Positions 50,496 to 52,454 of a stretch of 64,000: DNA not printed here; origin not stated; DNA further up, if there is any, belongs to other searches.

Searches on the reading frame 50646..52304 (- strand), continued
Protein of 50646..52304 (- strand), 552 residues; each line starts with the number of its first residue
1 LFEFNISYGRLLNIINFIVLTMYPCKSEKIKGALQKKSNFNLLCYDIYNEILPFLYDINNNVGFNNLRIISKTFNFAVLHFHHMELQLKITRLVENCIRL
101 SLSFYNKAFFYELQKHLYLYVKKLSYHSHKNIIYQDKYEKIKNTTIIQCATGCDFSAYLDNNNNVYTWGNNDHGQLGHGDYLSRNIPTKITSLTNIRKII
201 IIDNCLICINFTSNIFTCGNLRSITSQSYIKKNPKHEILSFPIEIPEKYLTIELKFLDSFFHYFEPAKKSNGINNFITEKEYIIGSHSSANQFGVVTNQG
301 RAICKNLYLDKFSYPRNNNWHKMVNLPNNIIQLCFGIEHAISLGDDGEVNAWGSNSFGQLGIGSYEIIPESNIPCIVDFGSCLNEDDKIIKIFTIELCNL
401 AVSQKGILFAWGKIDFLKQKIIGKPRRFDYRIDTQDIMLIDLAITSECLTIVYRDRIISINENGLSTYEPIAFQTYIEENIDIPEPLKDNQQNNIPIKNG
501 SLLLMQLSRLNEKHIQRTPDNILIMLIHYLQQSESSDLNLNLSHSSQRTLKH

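Call 7: search_solved_structures(query=window:50646-52304:-, max_evalue=1, show_alignments=2)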
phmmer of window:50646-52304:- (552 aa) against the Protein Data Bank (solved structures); distinct sequences matched with E-value up to 1: 35.
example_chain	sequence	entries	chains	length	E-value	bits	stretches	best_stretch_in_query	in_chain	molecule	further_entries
4dnv_A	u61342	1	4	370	2.2e-30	109.2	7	321-364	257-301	AT5g63860/MGI19_6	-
4dnu_A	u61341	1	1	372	2.9e-30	108.8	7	321-364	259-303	AT5g63860/MGI19_6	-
4nc4_A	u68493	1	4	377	3.3e-30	108.6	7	321-364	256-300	Ultraviolet-B receptor UVR8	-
4dnw_A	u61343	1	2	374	8.7e-30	107.2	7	145-193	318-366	AT5g63860/MGI19_6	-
4naa_A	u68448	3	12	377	1.3e-29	106.6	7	145-193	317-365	Ultraviolet-B receptor UVR8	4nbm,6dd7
4d9s_A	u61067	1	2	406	1.5e-29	106.5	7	145-193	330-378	UVB-resistance protein UVR8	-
8gqe_B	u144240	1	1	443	1.7e-29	106.3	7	321-364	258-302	Ultraviolet-B receptor UVR8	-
6xzn_A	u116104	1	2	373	1.7e-29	106.2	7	321-364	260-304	Ultraviolet-B receptor UVR8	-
6xzm_A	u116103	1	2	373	1.8e-29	106.2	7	321-364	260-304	Ultraviolet-B receptor UVR8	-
7vgg_B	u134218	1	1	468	5.6e-29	104.6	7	145-193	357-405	Ultraviolet-B receptor UVR8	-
6xzl_A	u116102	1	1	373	5.6e-29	104.6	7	145-193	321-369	Ultraviolet-B receptor UVR8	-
3kci_A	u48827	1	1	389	6e-24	88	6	146-212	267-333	Probable E3 ubiquitin-protein ligase HERC2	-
4o2w_A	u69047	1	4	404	7.1e-24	87.7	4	317-370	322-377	E3 ubiquitin-protein ligase HERC1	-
7q40_A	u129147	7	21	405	6.1e-21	78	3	125-195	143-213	E3 ubiquitin-protein ligase HERC2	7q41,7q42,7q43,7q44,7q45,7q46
4l1m_A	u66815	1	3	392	3.2e-18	69.1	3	145-199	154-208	E3 ubiquitin-protein ligase HERC2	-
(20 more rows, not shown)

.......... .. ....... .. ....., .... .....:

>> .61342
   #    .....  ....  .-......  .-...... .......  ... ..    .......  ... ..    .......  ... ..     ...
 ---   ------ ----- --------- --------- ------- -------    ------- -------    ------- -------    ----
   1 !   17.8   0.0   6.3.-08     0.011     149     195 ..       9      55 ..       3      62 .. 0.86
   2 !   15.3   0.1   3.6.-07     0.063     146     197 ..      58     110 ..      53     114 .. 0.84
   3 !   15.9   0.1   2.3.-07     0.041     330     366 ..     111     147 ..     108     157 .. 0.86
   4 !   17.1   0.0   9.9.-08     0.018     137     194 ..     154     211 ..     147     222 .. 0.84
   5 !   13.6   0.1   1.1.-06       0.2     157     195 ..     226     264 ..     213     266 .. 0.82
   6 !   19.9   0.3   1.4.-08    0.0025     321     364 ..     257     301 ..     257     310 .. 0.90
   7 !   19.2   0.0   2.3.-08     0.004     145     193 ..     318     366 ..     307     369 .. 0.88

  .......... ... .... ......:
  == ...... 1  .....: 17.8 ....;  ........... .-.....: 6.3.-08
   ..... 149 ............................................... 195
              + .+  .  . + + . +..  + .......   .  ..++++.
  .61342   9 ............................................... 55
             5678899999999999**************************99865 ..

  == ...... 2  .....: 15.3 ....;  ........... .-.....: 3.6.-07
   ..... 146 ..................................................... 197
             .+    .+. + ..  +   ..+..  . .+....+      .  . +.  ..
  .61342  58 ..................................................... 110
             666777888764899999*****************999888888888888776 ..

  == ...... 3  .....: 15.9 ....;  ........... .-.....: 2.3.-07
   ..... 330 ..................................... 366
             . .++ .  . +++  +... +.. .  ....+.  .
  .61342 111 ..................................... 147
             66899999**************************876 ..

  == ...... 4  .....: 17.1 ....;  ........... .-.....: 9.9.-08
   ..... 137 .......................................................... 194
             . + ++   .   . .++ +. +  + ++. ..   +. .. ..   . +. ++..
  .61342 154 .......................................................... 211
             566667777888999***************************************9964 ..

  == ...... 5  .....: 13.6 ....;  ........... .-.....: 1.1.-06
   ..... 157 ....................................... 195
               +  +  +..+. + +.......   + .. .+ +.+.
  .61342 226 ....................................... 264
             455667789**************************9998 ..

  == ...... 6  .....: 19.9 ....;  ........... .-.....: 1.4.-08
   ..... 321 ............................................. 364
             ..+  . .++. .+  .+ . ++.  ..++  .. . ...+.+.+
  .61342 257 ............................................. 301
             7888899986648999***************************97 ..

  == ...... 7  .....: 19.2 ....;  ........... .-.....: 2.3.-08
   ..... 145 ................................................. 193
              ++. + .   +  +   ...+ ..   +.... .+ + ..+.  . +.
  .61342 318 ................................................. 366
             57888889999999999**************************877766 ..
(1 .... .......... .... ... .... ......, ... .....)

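Call 8: list_cluster_members(proteins=[P0001])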
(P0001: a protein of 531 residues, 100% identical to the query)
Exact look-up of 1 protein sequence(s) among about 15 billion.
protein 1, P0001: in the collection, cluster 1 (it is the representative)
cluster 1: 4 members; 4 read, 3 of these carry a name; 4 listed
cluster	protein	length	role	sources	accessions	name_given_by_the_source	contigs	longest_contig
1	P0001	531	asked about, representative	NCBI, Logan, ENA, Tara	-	strand:- start:10580 stop:12175 length:1596 start_codon:yes stop_codon:yes ...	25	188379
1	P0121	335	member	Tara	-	strand:+ start:802 stop:1809 length:1008 start_codon:yes stop_codon:yes gene_type:complete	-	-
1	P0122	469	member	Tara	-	strand:- start:1047 stop:2456 length:1410 start_codon:yes stop_codon:yes ...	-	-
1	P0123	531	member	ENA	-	-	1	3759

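Call 9: find_encoding_contigs(protein=P0001, flank=10000, max_places=10)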
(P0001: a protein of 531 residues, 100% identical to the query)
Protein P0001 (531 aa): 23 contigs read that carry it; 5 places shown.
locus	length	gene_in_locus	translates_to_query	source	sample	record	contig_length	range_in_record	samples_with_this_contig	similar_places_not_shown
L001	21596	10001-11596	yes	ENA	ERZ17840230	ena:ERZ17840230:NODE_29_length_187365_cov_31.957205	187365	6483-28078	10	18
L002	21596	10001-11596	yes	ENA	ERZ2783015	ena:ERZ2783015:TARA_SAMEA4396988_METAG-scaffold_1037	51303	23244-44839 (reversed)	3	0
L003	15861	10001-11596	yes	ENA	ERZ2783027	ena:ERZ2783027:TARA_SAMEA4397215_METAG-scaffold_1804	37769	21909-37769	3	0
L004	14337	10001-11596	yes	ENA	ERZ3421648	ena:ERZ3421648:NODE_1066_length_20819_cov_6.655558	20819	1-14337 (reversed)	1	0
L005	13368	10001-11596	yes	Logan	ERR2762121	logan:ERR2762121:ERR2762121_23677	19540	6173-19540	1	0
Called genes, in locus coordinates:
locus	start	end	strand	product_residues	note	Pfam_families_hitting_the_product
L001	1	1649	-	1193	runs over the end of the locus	PF13116:YhdP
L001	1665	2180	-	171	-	PF04093:MreD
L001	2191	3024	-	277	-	PF04085:MreC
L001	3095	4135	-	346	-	PF06723:MreB_Mbl, PF00022:Actin, PF00012:HSP70, PF11104:PilM_2 (faint), PF14450:FtsA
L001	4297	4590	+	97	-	PF02686:GatC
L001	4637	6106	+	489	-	PF01425:Amidase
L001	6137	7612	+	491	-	PF02934:GatB_N, PF02637:GatB_Yqey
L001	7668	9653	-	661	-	-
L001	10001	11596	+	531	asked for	PF25390:WD40_RLD, PF13540:RCC1_2 (weak), PF00415:RCC1, PF25390:WD40_RLD, PF13540:RCC1_2 (weak)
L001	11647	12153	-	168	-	-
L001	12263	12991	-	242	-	-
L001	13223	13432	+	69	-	-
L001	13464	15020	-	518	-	PF03109:ABC1, PF27536:UbiB_helical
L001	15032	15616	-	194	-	-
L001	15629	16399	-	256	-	PF01209:Ubie_methyltran, PF13489:Methyltransf_23, PF13847:Methyltransf_31, PF08241:Methyltransf_11, PF08242:Methyltransf_12, PF13649:Methyltransf_25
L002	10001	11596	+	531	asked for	PF25390:WD40_RLD, PF13540:RCC1_2 (weak), PF00415:RCC1, PF25390:WD40_RLD, PF13540:RCC1_2 (weak)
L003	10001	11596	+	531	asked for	PF25390:WD40_RLD, PF13540:RCC1_2 (weak), PF00415:RCC1, PF25390:WD40_RLD, PF13540:RCC1_2 (weak)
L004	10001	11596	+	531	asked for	PF25390:WD40_RLD, PF13540:RCC1_2 (weak), PF00415:RCC1, PF25390:WD40_RLD, PF13540:RCC1_2 (weak)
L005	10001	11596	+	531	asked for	PF25390:WD40_RLD, PF13540:RCC1_2 (weak), PF00415:RCC1, PF25390:WD40_RLD, PF13540:RCC1_2 (weak)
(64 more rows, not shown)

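Call 25: predict_structure(alignment_id=A1)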
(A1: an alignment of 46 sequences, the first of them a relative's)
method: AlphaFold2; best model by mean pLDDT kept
length: 531 residues; sequences in the alignment: 46
mean_pLDDT: 56.8   pTM: 0.54
mean pLDDT of the five models: 56.8, 56.6, 55.5, 55.2, 55.1
residues with pLDDT >= 90: 132; 70-90: 41; 50-70: 66; < 50: 292
segments of 3 or more residues with pLDDT < 50: 1-79, 103-108, 204-266, 273-298, 399-415, 418-496, 514-521, 523-531
pLDDT, mean of each block of 10 residues (from residue 1): 34 29 26 28 28 28 31 36 60 64 50 59 90 93 96 95 95 95 92 89 43 41 43 37 26 27 46 44 38 44 79 91 95 93 79 90 93 93 94 68 39 45 34 33 34 31 35 35 38 47 63 49 49 42
secondary structure, 60 per line:
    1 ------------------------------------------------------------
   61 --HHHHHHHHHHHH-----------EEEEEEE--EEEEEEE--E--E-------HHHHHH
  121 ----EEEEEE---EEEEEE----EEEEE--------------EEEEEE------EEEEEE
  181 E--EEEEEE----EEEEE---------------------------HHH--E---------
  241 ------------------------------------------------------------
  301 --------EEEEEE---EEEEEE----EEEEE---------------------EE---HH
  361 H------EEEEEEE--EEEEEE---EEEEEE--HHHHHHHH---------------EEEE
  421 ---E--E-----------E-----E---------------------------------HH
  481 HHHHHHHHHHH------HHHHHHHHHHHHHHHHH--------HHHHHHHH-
elements in order: H63-74 E86-92 E95-101 H115-120 E125-130 E134-139 E144-148 E163-168 E175-181 E184-189 E194-198 E309-314 E318-323 E328-332 E368-374 E377-382 E386-391 H394-401 E417-420 H479-491 H498-514 H523-530

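Call 47: fold_search(model_id=the predicted structure, library=pdb)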
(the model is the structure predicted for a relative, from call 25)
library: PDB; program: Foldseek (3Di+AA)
matches with E <= 10: 1102; with E <= 0.001: 100
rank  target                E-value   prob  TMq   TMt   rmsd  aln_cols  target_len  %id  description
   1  8gqe_B                8.9e-14  1.00  0.34  0.45   9.0       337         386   17  Crystal structure of the W285A mutant of UVR8 in complex with RUP2 (released 2022-09-14)
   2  4jhp_C                9.5e-14  1.00  0.39  0.54   6.3       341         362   19  The crystal structure of the RPGR RCC1-like domain in complex with PDE6D (released 2013-04-17)
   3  4jhn_D                2.3e-13  1.00  0.38  0.54   7.0       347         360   19  The crystal structure of the RPGR RCC1-like domain (released 2013-04-17)
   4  4jhn_A                2.5e-13  1.00  0.38  0.54   6.4       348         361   18  The crystal structure of the RPGR RCC1-like domain (released 2013-04-17)
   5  4jhn_C                2.8e-13  1.00  0.39  0.55   7.9       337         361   19  The crystal structure of the RPGR RCC1-like domain (released 2013-04-17)
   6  5gwn                  3.5e-13  1.00  0.30  0.36   8.9       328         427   16  Crystal structure of human RCC2 (released 2017-09-13)
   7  4l1m_C                4.9e-13  1.00  0.36  0.53   7.8       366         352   16  Structure of the first RCC1-like domain of HERC2 (released 2013-07-03)
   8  6xzn_B                5.5e-13  1.00  0.30  0.40   8.7       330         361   15  Arabidopsis UV-B photoreceptor UVR8 mutant G101S W285A (released 2021-01-13)
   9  4dnw_A                6.5e-13  1.00  0.30  0.40   7.1       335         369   15  Crystal structure of UVB-resistance protein UVR8 (released 2012-03-07)
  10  6xzn_A                9.1e-13  1.00  0.30  0.40   7.2       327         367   15  Arabidopsis UV-B photoreceptor UVR8 mutant G101S W285A (released 2021-01-13)
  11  4l1m_B                9.1e-13  1.00  0.36  0.52   7.8       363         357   16  Structure of the first RCC1-like domain of HERC2 (released 2013-07-03)
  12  4qam_A                1.1e-12  1.00  0.39  0.54   6.3       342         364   19  Crystal Structure of the RPGR RCC1-like domain in complex with the RPGR-interacting domain of RPGRIP1 (released 2014-07-30)
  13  6xzm_A                1.1e-12  1.00  0.29  0.40   8.4       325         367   15  Arabidopsis UV-B photoreceptor UVR8 mutant D96N D107N W285A (released 2021-01-13)
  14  4dnu                  1.1e-12  1.00  0.29  0.39   7.6       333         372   15  Crystal structure of the W285A mutant of UVB-resistance protein UVR8 (released 2012-03-07)
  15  6xzl                  1.3e-12  1.00  0.30  0.40   8.3       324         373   15  Arabidopsis UV-B photoreceptor UVR8 mutant D96N D107N (released 2021-01-13)
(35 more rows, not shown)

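Call 50: search_protein_families(library=ncbifam, proteins=[window:50646-52241:-], max_evalue=0.01)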
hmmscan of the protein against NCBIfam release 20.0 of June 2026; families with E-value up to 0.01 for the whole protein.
window:50646-52241:- (531 aa): 0 families

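Call 73: find_encoding_contigs(protein=P0005, flank=6000, max_places=1)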
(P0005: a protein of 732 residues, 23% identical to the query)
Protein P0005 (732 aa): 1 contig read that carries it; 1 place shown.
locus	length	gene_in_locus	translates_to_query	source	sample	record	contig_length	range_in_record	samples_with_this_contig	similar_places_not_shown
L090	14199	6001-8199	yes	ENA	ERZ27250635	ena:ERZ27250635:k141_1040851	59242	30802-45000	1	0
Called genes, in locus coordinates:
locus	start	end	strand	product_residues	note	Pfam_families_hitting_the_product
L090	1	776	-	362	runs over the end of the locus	PF13531:SBP_bac_11, PF01547:SBP_bac_1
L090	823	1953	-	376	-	PF00392:GntR, PF12727:PBP_like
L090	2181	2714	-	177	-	PF13302:Acetyltransf_3, PF13420:Acetyltransf_4 (weak), PF00583:Acetyltransf_1, PF13523:Acetyltransf_8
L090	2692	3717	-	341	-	PF00583:Acetyltransf_1, PF13508:Acetyltransf_7 (weak), PF00583:Acetyltransf_1 (weak)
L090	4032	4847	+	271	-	-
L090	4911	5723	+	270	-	PF01209:Ubie_methyltran, PF02353:CMAS (faint), PF01135:PCMT, PF01596:Methyltransf_3 (weak), PF13847:Methyltransf_31, PF08241:Methyltransf_11, PF08242:Methyltransf_12, PF13649:Methyltransf_25, +1 more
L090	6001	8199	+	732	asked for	PF25390:WD40_RLD, PF00415:RCC1, PF13540:RCC1_2, PF00415:RCC1, PF13540:RCC1_2, PF00415:RCC1, PF13540:RCC1_2, PF00415:RCC1, +14 more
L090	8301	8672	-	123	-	PF04343:DUF488, PF22751:DUF488-N3a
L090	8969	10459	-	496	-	-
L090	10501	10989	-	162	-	-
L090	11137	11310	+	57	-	-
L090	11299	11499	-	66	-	-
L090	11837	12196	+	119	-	PF01381:HTH_3, PF13443:HTH_26 (faint), PF13560:HTH_31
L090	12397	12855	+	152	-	-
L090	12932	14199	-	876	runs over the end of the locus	-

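Call 74: find_encoding_contigs(protein=P0004, flank=6000, max_places=1)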
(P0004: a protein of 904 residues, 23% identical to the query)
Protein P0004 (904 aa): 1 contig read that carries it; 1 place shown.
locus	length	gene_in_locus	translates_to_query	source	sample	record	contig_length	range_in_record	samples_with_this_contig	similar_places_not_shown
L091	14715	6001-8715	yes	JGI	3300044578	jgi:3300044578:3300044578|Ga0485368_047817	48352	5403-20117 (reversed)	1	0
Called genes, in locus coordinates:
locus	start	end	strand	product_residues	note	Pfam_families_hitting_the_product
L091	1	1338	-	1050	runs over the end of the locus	PF02563:Poly_export, PF10531:SLBB, PF22461:SLBB_2, PF10531:SLBB, PF22461:SLBB_2 (weak)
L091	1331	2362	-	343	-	PF02706:Wzz, PF13807:GNVR (weak)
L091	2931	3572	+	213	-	PF00075:RNase_H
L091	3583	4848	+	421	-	PF01136:Peptidase_U32, PF16325:Peptidase_U32_C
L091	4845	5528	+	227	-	PF13428:TPR_14 (faint), PF14559:TPR_19 (faint), PF00515:TPR_1 (faint), PF07719:TPR_2 (faint), PF13432:TPR_16 (faint), PF13424:TPR_12 (faint), PF12895:ANAPC3 (faint), PF13174:TPR_6 (faint), +1 more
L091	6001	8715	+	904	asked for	PF25390:WD40_RLD, PF00415:RCC1, PF13540:RCC1_2, PF00415:RCC1, PF13540:RCC1_2, PF00415:RCC1, PF13540:RCC1_2, PF00415:RCC1, +23 more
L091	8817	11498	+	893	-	PF25390:WD40_RLD, PF00415:RCC1, PF13540:RCC1_2, PF00415:RCC1, PF13540:RCC1_2, PF00415:RCC1, PF13540:RCC1_2, PF00415:RCC1, +19 more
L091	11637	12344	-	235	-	PF00005:ABC_tran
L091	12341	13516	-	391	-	PF02687:FtsX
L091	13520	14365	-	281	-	PF25973:BSH_CzcB (weak), PF25885:HH_EMRA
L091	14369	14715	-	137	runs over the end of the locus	PF04945:YHS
